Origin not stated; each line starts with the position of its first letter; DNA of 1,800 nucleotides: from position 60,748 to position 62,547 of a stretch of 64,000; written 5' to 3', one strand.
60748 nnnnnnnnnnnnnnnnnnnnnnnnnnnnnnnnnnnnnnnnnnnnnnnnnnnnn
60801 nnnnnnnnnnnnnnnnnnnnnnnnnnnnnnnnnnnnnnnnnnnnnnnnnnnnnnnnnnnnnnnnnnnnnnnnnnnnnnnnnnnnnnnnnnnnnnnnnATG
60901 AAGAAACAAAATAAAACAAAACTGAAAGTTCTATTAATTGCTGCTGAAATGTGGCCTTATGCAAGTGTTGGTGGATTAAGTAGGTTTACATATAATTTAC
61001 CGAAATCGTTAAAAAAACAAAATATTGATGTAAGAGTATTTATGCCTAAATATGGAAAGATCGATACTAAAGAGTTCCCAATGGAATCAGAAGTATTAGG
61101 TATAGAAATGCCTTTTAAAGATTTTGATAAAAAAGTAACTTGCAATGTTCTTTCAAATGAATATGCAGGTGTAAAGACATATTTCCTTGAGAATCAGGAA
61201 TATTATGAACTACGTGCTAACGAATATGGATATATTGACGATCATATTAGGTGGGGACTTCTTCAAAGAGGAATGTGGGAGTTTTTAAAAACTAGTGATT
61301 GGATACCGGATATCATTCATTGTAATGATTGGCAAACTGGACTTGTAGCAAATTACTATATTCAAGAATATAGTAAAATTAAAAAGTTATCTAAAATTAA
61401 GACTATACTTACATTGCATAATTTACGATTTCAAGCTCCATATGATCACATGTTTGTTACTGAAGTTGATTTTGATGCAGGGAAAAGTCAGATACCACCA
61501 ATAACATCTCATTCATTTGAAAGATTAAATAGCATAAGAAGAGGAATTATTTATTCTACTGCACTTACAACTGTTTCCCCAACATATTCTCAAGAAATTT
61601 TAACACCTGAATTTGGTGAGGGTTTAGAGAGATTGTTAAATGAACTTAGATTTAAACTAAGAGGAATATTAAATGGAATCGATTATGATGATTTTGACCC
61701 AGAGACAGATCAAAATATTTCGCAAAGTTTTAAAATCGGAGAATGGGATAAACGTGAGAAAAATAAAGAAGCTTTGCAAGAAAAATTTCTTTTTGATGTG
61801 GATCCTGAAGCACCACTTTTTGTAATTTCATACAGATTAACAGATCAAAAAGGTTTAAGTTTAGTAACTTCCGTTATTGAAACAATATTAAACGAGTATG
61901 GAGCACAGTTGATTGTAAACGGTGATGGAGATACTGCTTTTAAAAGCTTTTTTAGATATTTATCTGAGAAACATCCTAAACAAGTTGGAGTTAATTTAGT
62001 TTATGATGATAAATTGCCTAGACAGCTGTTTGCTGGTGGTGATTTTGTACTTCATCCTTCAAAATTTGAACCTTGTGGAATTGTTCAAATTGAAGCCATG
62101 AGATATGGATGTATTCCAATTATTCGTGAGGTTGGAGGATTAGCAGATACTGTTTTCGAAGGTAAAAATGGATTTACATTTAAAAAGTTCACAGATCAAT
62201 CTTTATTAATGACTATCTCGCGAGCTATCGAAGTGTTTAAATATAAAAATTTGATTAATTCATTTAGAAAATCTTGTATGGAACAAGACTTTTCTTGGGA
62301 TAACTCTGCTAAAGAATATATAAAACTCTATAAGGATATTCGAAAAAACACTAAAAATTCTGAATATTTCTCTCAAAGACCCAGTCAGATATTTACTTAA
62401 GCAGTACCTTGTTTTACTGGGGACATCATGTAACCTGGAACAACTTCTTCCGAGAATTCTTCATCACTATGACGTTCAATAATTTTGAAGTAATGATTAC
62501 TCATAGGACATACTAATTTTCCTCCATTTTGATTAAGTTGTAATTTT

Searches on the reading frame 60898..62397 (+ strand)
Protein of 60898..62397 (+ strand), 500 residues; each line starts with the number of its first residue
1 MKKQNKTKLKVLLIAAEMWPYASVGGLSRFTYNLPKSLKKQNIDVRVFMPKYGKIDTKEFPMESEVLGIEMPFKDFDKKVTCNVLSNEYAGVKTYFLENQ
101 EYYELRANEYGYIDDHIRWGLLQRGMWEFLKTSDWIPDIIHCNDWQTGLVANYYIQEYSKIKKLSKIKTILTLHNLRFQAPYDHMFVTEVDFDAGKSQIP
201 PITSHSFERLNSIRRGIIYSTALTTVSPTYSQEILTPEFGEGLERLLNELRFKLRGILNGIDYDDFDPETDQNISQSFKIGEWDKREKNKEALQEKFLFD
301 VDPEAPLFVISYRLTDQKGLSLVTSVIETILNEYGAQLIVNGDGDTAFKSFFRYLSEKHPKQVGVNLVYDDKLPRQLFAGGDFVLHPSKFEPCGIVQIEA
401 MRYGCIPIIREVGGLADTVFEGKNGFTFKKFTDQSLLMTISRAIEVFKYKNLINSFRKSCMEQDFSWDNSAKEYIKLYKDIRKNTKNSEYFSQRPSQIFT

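Call 74: list_cluster_members(proteins=[window:60898-62397:+, window:58-3021:+, window:7607-9493:+, window:12876-14366:+, window:17947-19476:+, window:41856-43562:-, window:45744-47072:+, window:37721-39073:+, window:23613-24980:-, window:19479-20825:-])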
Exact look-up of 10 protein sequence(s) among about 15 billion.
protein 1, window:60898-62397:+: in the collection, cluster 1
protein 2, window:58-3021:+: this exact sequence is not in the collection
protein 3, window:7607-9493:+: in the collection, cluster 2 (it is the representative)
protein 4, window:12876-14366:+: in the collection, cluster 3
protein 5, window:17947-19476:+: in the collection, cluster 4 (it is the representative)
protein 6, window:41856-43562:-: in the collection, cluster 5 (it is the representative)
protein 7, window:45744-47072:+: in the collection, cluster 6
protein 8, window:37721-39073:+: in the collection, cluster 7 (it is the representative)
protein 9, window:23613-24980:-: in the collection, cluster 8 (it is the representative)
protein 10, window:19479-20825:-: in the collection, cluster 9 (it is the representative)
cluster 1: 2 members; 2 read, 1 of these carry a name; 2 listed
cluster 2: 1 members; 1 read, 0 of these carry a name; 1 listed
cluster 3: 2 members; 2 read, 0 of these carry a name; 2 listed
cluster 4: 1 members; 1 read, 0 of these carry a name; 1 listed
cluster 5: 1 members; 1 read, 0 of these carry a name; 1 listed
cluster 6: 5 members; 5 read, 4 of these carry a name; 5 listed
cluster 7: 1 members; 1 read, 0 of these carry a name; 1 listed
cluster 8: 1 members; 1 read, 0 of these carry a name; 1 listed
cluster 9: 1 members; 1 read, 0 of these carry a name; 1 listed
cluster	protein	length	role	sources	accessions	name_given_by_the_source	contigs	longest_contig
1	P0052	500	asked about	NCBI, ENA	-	-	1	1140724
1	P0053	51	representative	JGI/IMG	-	hypothetical protein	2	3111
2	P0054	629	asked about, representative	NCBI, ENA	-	-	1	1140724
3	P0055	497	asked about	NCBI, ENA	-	-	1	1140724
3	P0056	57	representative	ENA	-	-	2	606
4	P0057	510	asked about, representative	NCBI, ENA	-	-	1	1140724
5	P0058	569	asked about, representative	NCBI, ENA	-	-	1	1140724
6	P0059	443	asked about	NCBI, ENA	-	-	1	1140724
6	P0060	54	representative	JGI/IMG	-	hypothetical protein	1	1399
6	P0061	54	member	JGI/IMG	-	hypothetical protein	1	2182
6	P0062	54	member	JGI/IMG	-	hypothetical protein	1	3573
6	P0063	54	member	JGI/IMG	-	hypothetical protein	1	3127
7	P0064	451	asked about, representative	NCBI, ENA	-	-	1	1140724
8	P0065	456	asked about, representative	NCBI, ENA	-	-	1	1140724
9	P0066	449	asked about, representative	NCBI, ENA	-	-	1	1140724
